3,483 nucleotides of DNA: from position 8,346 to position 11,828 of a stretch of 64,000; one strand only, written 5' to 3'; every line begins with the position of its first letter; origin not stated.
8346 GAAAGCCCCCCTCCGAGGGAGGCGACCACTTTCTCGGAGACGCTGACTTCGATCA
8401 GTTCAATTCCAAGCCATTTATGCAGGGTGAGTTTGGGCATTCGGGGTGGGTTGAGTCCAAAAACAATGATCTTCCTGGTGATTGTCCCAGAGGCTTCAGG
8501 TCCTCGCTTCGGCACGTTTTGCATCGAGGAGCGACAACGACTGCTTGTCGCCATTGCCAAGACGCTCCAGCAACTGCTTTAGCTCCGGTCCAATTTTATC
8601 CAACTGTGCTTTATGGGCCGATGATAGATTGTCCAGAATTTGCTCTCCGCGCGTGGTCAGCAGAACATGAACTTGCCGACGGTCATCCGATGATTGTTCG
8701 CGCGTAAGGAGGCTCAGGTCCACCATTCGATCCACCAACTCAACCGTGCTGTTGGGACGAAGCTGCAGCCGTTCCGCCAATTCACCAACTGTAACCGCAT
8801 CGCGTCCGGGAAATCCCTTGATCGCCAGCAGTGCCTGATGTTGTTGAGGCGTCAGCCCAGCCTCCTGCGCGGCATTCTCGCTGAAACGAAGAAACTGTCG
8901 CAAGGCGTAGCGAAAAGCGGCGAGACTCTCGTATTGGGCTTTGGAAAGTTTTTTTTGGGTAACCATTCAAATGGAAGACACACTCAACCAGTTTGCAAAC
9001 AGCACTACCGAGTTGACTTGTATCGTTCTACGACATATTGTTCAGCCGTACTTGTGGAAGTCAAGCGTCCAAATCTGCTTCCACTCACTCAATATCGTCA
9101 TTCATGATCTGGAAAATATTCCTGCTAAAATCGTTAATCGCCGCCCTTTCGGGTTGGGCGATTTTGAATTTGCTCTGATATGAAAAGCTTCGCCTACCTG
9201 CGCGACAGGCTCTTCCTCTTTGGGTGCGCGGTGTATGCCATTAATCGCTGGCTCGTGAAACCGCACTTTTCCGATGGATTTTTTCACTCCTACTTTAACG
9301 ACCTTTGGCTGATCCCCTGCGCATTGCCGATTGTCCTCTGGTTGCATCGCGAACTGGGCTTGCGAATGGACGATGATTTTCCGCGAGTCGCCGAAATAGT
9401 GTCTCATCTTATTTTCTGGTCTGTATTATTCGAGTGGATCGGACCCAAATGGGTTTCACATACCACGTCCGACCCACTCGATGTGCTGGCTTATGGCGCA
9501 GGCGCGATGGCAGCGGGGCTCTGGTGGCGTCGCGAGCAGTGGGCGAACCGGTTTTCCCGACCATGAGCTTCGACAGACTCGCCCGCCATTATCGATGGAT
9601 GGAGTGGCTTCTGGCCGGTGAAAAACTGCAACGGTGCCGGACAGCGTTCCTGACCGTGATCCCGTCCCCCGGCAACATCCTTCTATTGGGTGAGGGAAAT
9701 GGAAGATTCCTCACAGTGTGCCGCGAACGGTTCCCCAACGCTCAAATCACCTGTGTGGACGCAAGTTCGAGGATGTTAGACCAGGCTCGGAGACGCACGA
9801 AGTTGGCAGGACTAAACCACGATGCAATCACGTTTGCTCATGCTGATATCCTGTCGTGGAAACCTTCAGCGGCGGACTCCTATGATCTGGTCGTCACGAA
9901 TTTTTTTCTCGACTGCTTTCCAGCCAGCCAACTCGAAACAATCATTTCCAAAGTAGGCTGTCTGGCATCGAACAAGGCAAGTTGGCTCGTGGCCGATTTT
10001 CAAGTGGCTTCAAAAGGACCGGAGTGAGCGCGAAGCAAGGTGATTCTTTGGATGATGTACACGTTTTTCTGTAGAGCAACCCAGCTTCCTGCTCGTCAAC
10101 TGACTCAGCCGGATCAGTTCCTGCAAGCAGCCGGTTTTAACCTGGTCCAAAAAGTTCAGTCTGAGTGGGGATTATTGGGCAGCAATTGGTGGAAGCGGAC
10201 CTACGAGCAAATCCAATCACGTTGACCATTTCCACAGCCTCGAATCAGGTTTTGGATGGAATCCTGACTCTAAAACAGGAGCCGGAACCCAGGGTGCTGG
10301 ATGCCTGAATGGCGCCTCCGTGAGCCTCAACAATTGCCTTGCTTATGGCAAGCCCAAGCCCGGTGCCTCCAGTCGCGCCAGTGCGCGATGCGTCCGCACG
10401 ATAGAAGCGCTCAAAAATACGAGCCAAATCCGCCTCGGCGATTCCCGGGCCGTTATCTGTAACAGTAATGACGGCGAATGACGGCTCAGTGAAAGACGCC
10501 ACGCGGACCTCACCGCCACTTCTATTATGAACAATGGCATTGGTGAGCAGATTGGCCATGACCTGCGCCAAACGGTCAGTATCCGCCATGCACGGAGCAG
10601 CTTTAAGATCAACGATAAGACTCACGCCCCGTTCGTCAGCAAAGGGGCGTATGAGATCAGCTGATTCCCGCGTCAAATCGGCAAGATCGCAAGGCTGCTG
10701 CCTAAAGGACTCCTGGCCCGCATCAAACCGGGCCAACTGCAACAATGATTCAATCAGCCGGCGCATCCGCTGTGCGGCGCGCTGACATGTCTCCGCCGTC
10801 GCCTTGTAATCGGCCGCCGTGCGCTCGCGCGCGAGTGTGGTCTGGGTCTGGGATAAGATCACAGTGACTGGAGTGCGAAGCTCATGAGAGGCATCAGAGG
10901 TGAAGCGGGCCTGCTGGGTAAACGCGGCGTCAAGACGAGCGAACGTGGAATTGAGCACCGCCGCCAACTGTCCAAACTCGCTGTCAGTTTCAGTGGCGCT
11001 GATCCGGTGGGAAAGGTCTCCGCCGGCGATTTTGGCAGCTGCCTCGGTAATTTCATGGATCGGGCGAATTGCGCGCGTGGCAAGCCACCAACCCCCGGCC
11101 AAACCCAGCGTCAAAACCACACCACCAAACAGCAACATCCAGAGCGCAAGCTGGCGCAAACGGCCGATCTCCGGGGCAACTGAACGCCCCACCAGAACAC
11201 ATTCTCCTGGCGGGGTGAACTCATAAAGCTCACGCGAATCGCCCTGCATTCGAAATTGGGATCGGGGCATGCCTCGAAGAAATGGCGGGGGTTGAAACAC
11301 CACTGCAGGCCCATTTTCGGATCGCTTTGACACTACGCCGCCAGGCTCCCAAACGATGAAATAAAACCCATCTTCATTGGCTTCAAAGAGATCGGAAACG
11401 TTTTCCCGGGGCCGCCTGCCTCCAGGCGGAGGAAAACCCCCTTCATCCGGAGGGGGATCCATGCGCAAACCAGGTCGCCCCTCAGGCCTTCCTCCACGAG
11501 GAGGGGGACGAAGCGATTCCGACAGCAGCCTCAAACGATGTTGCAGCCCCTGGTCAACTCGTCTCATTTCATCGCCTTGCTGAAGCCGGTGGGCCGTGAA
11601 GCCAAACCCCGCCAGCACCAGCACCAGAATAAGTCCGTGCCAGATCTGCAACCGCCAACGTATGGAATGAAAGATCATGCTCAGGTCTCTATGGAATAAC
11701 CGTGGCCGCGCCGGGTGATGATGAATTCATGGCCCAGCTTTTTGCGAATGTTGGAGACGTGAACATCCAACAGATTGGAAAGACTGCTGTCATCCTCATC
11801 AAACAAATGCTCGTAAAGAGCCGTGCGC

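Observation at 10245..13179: Two-component system paired with a divergently transcribed secreted EF-hand protein. Both share a Pro/Gly/Arg-rich low-complexity sequence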

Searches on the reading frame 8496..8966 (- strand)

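Call 3: search_protein_families(library=pfam, proteins=[window:8496-8966:-], max_evalue=0.01)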
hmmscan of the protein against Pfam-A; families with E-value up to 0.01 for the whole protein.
window:8496-8966:- (156 aa): 6 families
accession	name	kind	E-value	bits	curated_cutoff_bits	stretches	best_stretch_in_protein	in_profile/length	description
PF12802.13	MarR_2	-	1.1e-14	54.8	27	1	37-98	2-61/61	MarR family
PF01047.28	MarR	-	7e-09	35.9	24.6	1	38-99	1-59/59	MarR family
PF13463.12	HTH_27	-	0.00012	22.7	22.2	1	38-107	1-68/68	Winged helix DNA-binding domain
PF21984.2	DnaD_N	-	0.00046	20.8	27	1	37-99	13-77/101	DnaD N-terminal domain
PF22381.2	Staph_reg_Sar_Rot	-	0.00077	19.9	27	1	33-114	7-85/85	Transcriptional regulator SarA/Rot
PF25317.1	SAM_SMF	-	0.0099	16.6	27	0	7-48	16-54/65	SMF/DprA SAM domain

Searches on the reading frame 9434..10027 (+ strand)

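Call 3: search_protein_families(library=pfam, proteins=[window:9434-10027:+], max_evalue=0.01)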
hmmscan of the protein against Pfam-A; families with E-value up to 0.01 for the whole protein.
window:9434-10027:+ (197 aa): 7 families
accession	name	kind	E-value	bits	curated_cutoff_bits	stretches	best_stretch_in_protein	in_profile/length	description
PF13649.12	Methyltransf_25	-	1.5e-13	51.7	27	1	82-174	1-89/97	Methyltransferase domain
PF08242.18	Methyltransf_12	-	3.7e-11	44.1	30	1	85-173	3-87/98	Methyltransferase domain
PF08241.18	Methyltransf_11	-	7.6e-10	39.7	21.2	1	85-163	3-74/95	Methyltransferase domain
PF13847.12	Methyltransf_31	-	2e-09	37.7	27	1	83-166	8-91/145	Methyltransferase domain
PF05175.20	MTS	-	6.8e-06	26.3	23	1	72-156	23-105/170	Methyltransferase small domain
PF13489.12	Methyltransf_23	-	9.4e-06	25.9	27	1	64-163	8-95/164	Methyltransferase domain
PF01170.24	UPF0020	-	0.00039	20.6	22.3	1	101-156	75-128/197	RMKL-like, methyltransferase domain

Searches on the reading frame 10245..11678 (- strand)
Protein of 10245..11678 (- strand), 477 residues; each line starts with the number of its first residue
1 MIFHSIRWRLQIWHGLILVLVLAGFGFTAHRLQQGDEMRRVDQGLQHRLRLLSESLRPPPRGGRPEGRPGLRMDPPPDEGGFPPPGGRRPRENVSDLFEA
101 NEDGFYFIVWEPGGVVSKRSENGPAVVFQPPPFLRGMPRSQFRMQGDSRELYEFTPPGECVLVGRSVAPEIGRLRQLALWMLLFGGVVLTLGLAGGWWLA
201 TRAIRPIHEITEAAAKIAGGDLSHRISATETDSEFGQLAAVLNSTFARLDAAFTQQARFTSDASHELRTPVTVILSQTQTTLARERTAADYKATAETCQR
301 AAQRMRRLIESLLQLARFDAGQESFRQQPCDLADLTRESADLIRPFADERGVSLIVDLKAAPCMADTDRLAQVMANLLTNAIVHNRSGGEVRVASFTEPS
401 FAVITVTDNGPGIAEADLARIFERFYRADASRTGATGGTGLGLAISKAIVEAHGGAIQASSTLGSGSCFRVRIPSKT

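Call 3: search_protein_families(library=pfam, proteins=[window:10245-11678:-], max_evalue=0.01)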
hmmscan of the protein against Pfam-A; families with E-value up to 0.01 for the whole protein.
window:10245-11678:- (477 aa): 5 families
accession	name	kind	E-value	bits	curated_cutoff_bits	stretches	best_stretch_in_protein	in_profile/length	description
PF02518.31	HATPase_c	-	6.5e-30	104.3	26.4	1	366-476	2-110/111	Histidine kinase-, DNA gyrase B-, and HSP90-like ATPase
PF00512.31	HisKA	-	5.5e-16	58.8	26.9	1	256-321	2-66/66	His Kinase A (phospho-acceptor) domain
PF00672.30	HAMP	-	2.3e-12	47.5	25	1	198-250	1-52/53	HAMP domain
PF13581.12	HATPase_c_2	-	0.00041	20.8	27.4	1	367-452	29-111/127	Histidine kinase-like ATPase domain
PF04217.19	DUF412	-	0.0005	20.5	23.6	1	187-255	70-141/141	Protein of unknown function, DUF412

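Call 4: search_protein_families(library=ncbifam, proteins=[window:10245-11678:-], max_evalue=0.01)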
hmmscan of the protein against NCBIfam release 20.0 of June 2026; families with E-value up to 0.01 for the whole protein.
window:10245-11678:- (477 aa): 90 families (the best 25 are shown)
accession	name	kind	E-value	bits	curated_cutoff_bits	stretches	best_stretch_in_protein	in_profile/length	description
TIGR01386.1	cztS_silS_copS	subfamily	9.6e-77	258.9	292.55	1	173-474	158-457/457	heavy metal sensor histidine kinase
NF040691.1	MtrAB_MtrB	equivalog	7.1e-64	216.6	450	1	181-476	189-493/507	MtrAB system histidine kinase MtrB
NF041735.1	hist_kin_RppB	equivalog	2.5e-61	207.8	400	1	252-474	212-438/438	two-component system sensor histidine kinase RppB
NF046044.1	PnpS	equivalog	3.9e-58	197.3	400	1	256-474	170-390/390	two-component system histidine kinase PnpS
NF033092.0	HK_WalK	equivalog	4.5e-58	197.2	725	2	256-474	372-593/594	cell wall metabolism sensor histidine kinase WalK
NF012163.2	BaeS_SmeS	equivalog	1.8e-56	192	500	1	184-465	169-449/457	sensor histidine kinase efflux regulator BaeS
TIGR02966.1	phoR_proteo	equivalog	3.7e-54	184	334.2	1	257-473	115-333/333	phosphate regulon sensor histidine kinase PhoR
NF007837.0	PRK10549.1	equivalog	9.5e-50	169.6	603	1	178-475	165-458/466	envelope stress sensor histidine kinase BaeS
NF007345.0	PRK09835.1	subfamily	2.5e-47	161.5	423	1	204-474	210-479/482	Cu(+)/Ag(+) sensor histidine kinase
NF033094.0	HK_VanS_O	exception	2.5e-45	155.3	720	1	183-475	51-340/345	vancomycin resistance histidine kinase VanS-O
NF007007.0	PRK09470.1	equivalog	4.7e-43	147.8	486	1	197-474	186-458/463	envelope stress sensor histidine kinase CpxA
NF012226.0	AdeS_HK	equivalog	3.5e-42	144.8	500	1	179-474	62-352/353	two-component sensor histidine kinase AdeS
NF047874.1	MASE3_PAS_HK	subfamily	7.6e-42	143.9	560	1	257-476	399-626/655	MASE3 domain-containing sensor histidine kinase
NF047465.1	hybrid_HK_LvrA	exception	1.4e-41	142.4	1200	1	234-476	180-423/819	hybrid histidine kinase/response regulator LvrA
TIGR02956.1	TMAO_torS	equivalog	2.9e-41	141.5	676.5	1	247-474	453-681/967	TMAO reductase system sensor histidine kinase/response regulator TorS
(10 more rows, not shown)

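Call 12: find_homologous_proteins(query=window:10245-11678:-, max_evalue=1e-10)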
Query window:10245-11678:- (477 aa): 7993 proteins with E <= 1e-10 among 8000 candidates; the best 120 are listed.
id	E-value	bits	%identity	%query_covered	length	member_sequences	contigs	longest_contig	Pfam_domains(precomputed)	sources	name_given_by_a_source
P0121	0.0e+0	1071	100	100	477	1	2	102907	PF00672.31,PF02518.32,PF00512.32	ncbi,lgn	-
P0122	1.6e-218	744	72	100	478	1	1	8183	PF00672.31,PF02518.32,PF00512.32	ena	-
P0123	2.2e-174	599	60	100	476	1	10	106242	PF00672.31,PF13581.13,PF02518.32,PF00512.32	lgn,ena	-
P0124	9.8e-174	596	58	99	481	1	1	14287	PF00672.31,PF02518.32,PF00512.32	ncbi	-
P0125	2.3e-173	595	58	99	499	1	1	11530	PF00672.31,PF13581.13,PF02518.32,PF00512.32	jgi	-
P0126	3.1e-173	595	58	99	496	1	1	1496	PF00672.31,PF13581.13,PF02518.32,PF00512.32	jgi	-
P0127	5.4e-170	584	58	99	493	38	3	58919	PF00672.31,PF13581.13,PF02518.32,PF00512.32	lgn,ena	-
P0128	4.7e-169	581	56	100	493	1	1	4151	PF00672.31,PF13581.13,PF02518.32,PF00512.32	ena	-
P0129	6.9e-167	574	55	100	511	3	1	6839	PF00672.31,PF13581.13,PF02518.32,PF00512.32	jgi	jgi:two-component system, OmpR family, sensor kinase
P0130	7.3e-166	570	57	100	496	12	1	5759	PF00672.31,PF13581.13,PF02518.32,PF00512.32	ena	-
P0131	8.2e-166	570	56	99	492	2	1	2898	PF00672.31,PF02518.32,PF00512.32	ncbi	-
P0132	5.6e-165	568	56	99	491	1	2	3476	PF00672.31,PF02518.32,PF00512.32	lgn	-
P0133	4.4e-164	565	56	99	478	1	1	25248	PF00672.31,PF02518.32,PF00512.32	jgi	jgi:heavy metal sensor kinase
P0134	7.1e-164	564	57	100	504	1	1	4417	PF00672.31,PF02518.32,PF00512.32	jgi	jgi:two-component system, OmpR family, sensor kinase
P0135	1.8e-163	563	57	99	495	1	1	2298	PF00672.31,PF13581.13,PF02518.32,PF00512.32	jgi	-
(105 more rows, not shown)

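Call 70: find_encoding_contigs(protein=P0121, flank=3000, max_places=3)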
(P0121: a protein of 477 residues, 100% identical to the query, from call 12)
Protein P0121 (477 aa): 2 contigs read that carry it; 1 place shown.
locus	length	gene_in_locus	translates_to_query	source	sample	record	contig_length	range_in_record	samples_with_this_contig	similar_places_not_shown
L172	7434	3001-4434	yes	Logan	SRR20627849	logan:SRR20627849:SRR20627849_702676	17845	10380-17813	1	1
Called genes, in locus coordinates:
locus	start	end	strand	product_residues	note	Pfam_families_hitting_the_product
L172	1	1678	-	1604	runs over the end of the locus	PF00932:LTD, PF13287:Fn3_assoc, PF13290:CHB_HEX_C_1, PF08757:CotH, PF00932:LTD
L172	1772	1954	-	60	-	-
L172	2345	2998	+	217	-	PF00072:Response_reg, PF00486:Trans_reg_C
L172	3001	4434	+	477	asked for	PF00672:HAMP, PF00512:HisKA, PF02518:HATPase_c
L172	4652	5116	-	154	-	PF13489:Methyltransf_23 (weak), PF05175:MTS (weak), PF13649:Methyltransf_25, PF13847:Methyltransf_31, PF08241:Methyltransf_11, PF08242:Methyltransf_12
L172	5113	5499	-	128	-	-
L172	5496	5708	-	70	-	-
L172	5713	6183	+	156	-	PF01047:MarR, PF12802:MarR_2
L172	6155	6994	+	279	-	PF04982:TM_HPP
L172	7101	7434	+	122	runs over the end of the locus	?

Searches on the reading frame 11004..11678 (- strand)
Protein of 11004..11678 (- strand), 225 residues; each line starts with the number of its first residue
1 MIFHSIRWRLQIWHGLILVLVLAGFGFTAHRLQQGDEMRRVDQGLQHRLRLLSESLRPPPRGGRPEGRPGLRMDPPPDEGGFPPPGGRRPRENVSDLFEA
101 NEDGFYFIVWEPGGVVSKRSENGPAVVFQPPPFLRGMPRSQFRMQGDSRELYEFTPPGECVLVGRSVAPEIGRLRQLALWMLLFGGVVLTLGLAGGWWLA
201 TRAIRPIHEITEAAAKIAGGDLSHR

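Call 19: find_related_loci(query=A1, collection=genome_contigs, flank=8000)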
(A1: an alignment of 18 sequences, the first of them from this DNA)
Query A1 (225 aa) in genome_contigs; peptide patterns used: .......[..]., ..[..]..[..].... (x = any residue, [..] = any of these).
338 stretches matched a pattern; 272 encode a relative of the query (tblastn E <= 1e-3); the best 80 are kept; 80 distinct loci.
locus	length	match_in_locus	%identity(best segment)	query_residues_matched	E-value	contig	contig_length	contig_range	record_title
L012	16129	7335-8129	49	1-225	2e-68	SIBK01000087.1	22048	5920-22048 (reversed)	MAG: Pedosphaera sp. isolate Baikal-deep-G231 BACOMB-C11200, whole genome shotgun sequence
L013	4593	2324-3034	54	1-225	2e-67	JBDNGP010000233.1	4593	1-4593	MAG: Verrucomicrobiota bacterium isolate concoct.203.ELB k141_1004695, whole genome shotgun sequence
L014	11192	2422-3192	49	1-225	2e-64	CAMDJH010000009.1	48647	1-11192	MAG: Akkermansia muciniphila isolate ZH-13nov19-140 genome assembly, contig: ZH-13nov19-C770, whole genome shotgun seque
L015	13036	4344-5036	52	1-225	1e-61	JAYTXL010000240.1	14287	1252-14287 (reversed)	MAG: Verrucomicrobiota bacterium isolate GFS_5964 GFS_5964_239, whole genome shotgun sequence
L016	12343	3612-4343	50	1-225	1e-59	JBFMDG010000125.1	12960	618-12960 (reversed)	MAG: Verrucomicrobiota bacterium isolate MAG213 MAG213_125, whole genome shotgun sequence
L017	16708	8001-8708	48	1-225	1e-55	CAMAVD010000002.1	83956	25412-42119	MAG: Akkermansia muciniphila isolate AH-24oct19-135 genome assembly, contig: AH-24oct19-C392, whole genome shotgun seque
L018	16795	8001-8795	44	2-225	1e-54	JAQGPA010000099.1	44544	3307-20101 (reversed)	MAG: Pedosphaera sp. isolate RYN_627 scaffold_340334, whole genome shotgun sequence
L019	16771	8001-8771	42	1-225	4e-54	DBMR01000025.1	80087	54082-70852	MAG TPA_asm: Verrucomicrobia subdivision 3 bacterium UBA693 UBA693_contig_181, whole genome shotgun sequence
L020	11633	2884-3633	48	3-225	3e-54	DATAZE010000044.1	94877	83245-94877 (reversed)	MAG TPA_asm: Verrucomicrobiia bacterium isolate SMAG_U5697 k141_2053663, whole genome shotgun sequence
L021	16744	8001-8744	43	1-225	3e-53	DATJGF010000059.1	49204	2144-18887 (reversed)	MAG TPA_asm: Candidatus Limnocylindrales bacterium isolate SMAG_U15479 k141_6573881, whole genome shotgun sequence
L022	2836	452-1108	47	1-225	5e-53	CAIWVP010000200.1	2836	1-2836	MAG: uncultured Verrucomicrobia bacterium isolate Ja2_bin-1724 genome assembly, contig: bin-1724:200/211, whole genome s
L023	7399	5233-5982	44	2-225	1e-52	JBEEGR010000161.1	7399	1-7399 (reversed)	MAG: Verrucomicrobiota bacterium isolate BP_781 scaffold_4354277, whole genome shotgun sequence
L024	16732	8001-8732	48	1-225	1e-51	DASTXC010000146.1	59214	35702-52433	MAG TPA_asm: Verrucomicrobiia bacterium isolate SMAG_U2404 k141_1271763, whole genome shotgun sequence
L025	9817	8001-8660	47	3-225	2e-51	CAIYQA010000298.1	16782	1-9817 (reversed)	MAG: uncultured Spartobacteria bacterium isolate MJ-time_bin-8667 genome assembly, contig: bin-8667:298/532, whole genom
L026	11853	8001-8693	43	1-225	2e-51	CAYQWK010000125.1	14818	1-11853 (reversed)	MAG TPA_asm: uncultured Bifidobacteriaceae bacterium isolate SRP257259_co1_135 genome assembly, contig: NODE_5313_length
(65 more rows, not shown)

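Call 47: predict_structure(alignment_id=A1)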
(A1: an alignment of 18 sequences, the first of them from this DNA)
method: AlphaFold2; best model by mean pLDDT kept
length: 225 residues; sequences in the alignment: 18
mean_pLDDT: 80.7   pTM: 0.64
mean pLDDT of the five models: 80.7, 79.5, 79.0, 78.3, 75.9
residues with pLDDT >= 90: 75; 70-90: 103; 50-70: 39; < 50: 8
segments of 3 or more residues with pLDDT < 50: 79-84
pLDDT, mean of each block of 10 residues (from residue 1): 72 88 90 92 94 83 55 51 52 72 85 90 86 82 92 89 93 91 89 85 75 80 61
secondary structure, 60 per line:
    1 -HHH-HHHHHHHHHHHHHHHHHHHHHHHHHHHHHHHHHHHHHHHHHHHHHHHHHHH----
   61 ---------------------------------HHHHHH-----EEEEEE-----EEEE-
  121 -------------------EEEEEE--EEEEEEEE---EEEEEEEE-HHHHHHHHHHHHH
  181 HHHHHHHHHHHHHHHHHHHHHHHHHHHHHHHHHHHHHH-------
elements in order: H6-56 H94-99 E105-110 E116-119 E140-145 E148-155 E159-166 H168-218

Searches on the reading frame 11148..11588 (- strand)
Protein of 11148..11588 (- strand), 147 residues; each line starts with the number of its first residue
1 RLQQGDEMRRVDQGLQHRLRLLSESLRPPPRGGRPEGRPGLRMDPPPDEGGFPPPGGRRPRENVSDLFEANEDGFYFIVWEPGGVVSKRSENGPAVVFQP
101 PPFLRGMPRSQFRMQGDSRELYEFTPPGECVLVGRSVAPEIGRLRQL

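Call 46: search_solved_structures(query=window:11148-11588:-, max_evalue=10)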
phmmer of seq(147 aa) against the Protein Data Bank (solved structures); distinct sequences matched with E-value up to 10: 1.
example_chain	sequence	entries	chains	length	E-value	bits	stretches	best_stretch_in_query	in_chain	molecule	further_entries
8bpa_A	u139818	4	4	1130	1.3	11.7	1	27-78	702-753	Isoform 2 of Paired amphipathic helix protein Sin3b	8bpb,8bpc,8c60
